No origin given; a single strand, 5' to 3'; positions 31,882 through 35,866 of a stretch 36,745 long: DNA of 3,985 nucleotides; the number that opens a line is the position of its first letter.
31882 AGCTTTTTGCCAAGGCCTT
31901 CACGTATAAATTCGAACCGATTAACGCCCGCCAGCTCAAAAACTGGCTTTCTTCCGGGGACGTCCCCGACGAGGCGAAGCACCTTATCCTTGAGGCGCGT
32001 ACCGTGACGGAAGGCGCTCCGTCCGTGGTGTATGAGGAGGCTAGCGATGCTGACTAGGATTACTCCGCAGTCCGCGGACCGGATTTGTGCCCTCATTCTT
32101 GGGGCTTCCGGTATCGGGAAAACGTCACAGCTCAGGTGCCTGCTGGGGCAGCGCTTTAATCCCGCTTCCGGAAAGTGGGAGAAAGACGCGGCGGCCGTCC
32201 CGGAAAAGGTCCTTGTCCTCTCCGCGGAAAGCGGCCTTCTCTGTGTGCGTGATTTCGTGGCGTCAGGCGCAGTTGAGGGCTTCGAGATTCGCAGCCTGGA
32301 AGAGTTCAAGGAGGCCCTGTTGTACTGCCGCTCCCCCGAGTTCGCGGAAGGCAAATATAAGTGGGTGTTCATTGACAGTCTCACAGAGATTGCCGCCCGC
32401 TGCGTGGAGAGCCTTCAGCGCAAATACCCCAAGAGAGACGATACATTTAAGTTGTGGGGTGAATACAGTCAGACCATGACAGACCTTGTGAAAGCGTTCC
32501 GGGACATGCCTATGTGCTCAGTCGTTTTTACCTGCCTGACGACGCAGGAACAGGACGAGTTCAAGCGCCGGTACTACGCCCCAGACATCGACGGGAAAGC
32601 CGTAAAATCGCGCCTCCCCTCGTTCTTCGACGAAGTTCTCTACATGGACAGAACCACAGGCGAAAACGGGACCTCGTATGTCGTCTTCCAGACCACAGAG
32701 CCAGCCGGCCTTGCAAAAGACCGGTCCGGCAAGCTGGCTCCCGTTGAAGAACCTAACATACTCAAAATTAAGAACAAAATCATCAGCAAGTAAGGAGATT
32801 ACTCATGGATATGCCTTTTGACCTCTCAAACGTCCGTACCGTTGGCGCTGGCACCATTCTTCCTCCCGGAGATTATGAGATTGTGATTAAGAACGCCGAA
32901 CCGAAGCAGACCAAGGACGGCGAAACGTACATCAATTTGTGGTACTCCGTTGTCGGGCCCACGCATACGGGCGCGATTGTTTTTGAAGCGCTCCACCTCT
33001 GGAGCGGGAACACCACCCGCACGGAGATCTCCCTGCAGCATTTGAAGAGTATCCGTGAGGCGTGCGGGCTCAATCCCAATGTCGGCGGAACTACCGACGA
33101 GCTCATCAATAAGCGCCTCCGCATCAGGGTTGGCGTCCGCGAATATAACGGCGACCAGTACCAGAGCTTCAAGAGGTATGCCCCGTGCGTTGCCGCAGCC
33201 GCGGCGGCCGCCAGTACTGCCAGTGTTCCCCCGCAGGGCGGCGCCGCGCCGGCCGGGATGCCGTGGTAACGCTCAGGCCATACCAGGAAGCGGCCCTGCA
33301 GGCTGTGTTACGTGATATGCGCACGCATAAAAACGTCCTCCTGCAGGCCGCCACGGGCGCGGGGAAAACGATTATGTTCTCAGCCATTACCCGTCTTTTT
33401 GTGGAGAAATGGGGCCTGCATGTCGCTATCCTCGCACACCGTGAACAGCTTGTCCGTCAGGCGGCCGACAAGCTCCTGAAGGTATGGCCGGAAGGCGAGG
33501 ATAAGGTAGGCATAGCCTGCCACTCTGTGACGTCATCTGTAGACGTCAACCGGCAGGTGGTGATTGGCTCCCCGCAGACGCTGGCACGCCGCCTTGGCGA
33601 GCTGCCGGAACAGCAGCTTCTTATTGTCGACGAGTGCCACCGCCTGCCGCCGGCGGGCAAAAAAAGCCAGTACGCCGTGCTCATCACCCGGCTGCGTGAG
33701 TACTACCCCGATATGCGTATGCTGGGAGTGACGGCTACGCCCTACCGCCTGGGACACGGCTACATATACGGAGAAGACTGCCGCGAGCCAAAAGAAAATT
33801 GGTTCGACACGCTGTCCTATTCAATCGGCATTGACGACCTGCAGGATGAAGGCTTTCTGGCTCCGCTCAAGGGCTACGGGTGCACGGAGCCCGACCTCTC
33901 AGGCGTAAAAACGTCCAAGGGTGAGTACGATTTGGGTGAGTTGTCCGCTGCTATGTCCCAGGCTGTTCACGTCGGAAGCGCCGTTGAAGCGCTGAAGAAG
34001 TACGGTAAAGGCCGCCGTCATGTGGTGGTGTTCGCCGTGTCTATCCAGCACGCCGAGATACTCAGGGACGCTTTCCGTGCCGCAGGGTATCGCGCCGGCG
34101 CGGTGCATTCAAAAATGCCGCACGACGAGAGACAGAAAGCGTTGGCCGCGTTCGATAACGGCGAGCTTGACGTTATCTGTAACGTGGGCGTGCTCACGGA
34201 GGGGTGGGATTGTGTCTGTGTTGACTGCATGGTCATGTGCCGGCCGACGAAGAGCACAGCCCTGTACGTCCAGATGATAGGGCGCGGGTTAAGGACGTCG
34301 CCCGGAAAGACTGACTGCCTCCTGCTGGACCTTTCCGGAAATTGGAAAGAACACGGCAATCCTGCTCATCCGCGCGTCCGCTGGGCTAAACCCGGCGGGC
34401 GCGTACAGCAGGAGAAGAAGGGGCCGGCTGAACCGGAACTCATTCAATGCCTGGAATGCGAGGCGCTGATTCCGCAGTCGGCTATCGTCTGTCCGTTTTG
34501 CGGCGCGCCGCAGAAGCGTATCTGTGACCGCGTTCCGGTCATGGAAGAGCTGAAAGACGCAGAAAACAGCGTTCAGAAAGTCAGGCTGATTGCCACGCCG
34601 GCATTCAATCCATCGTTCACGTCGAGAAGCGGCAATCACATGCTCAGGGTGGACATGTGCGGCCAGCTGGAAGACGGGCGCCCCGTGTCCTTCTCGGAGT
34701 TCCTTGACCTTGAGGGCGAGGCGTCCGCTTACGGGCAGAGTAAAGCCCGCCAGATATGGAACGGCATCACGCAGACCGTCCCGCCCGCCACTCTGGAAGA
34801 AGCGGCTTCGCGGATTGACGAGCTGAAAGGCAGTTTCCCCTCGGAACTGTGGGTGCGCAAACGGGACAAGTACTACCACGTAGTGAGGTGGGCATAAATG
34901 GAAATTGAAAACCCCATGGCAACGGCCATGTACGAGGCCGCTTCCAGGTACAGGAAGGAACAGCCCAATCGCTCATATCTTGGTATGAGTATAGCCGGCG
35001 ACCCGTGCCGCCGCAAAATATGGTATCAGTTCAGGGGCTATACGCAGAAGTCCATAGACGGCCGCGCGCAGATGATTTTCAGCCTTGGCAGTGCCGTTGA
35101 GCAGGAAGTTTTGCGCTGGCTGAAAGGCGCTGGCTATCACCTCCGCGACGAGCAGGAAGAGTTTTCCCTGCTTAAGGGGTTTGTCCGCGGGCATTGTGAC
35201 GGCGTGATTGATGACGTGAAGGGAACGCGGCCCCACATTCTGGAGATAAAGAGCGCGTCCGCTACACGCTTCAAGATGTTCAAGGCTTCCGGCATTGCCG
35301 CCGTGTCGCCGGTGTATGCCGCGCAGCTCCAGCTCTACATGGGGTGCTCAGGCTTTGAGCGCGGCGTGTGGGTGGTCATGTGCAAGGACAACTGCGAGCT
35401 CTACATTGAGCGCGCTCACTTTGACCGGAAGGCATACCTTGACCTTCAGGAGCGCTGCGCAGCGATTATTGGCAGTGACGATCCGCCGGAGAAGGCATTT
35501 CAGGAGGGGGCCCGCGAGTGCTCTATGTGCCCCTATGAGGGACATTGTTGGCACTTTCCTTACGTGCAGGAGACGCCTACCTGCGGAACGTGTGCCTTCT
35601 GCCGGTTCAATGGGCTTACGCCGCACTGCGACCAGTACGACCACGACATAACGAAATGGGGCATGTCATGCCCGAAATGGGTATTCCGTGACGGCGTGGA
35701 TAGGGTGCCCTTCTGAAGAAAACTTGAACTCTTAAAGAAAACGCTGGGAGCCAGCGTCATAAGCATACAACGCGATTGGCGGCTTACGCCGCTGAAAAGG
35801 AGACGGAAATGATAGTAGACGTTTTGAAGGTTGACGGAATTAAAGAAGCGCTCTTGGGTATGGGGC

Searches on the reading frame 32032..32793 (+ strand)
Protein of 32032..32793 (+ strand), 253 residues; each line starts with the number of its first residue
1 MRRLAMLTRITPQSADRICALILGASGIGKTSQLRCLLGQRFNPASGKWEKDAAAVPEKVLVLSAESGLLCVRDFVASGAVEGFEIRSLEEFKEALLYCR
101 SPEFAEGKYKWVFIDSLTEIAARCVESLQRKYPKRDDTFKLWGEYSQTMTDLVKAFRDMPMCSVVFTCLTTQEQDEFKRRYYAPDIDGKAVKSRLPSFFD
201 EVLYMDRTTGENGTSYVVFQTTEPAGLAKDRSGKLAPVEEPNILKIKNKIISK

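Call 85: search_protein_families(library=pfam, proteins=[window:32032-32793:+], max_evalue=0.001)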
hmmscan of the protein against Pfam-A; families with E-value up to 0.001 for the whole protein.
window:32032-32793:+ (253 aa): 1 family
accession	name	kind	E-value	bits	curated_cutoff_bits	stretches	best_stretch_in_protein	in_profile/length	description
PF13479.12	AAA_24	-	3.7e-21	76.3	27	1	19-232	4-195/195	AAA domain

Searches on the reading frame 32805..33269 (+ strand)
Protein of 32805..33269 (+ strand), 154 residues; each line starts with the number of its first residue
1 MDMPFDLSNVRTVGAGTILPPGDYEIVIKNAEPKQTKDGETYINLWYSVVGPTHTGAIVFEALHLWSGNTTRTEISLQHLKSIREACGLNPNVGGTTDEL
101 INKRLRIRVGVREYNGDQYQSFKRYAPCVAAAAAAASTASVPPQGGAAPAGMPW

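Call 85: search_protein_families(library=pfam, proteins=[window:32805-33269:+], max_evalue=0.001)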
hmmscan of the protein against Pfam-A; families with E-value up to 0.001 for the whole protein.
window:32805-33269:+ (154 aa): 1 family
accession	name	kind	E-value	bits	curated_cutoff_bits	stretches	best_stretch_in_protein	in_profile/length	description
PF05037.18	DUF669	-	3.9e-18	66.3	21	1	5-133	3-136/138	Protein of unknown function (DUF669)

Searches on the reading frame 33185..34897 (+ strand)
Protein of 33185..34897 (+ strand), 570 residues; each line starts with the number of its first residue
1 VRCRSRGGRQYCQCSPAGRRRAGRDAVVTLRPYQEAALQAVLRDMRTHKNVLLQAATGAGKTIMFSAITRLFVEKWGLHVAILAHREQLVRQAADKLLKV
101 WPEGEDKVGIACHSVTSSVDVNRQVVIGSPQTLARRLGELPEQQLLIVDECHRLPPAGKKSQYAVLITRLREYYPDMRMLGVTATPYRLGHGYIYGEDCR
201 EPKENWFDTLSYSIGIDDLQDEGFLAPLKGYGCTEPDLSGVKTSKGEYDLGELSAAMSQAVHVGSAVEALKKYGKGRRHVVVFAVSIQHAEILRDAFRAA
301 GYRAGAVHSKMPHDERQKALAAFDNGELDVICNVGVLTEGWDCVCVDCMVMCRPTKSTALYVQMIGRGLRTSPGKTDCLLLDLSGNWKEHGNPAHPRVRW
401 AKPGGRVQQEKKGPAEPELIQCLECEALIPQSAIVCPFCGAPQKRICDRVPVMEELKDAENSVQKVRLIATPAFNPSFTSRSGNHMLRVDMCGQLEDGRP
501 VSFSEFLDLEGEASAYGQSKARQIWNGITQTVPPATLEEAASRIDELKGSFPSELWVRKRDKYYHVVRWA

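Call 85: search_protein_families(library=pfam, proteins=[window:33185-34897:+], max_evalue=0.001)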
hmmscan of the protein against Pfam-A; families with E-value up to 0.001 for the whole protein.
window:33185-34897:+ (570 aa): 6 families
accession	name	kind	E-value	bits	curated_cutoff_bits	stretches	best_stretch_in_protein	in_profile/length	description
PF04851.21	ResIII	-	2.8e-24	86.3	22.5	1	29-188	3-164/164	Type III restriction enzyme, res subunit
PF00271.37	Helicase_C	-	1.5e-17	64.3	23.5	1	275-371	13-109/110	Helicase conserved C-terminal domain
PF00270.35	DEAD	-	5.1e-17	62.5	26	1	31-186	1-160/167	DEAD/DEAH box helicase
PF13604.12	AAA_30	-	6e-08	33.1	27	1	30-151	2-97/191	AAA domain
PF18766.7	SWI2_SNF2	-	9.2e-07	29.2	26.7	1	34-187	2-156/221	SWI2/SNF2 ATPase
PF13191.12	AAA_16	-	0.00047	21.1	32.6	0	31-159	5-149/167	AAA ATPase domain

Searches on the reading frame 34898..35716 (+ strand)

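Call 85: search_protein_families(library=pfam, proteins=[window:34898-35716:+], max_evalue=0.001)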
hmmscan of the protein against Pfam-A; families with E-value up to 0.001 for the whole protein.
window:34898-35716:+ (272 aa): 1 family
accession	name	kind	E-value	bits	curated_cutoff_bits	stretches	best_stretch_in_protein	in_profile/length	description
PF09588.16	YqaJ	-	4.4e-05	24.2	22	1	94-153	88-149/150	YqaJ-like viral recombinase domain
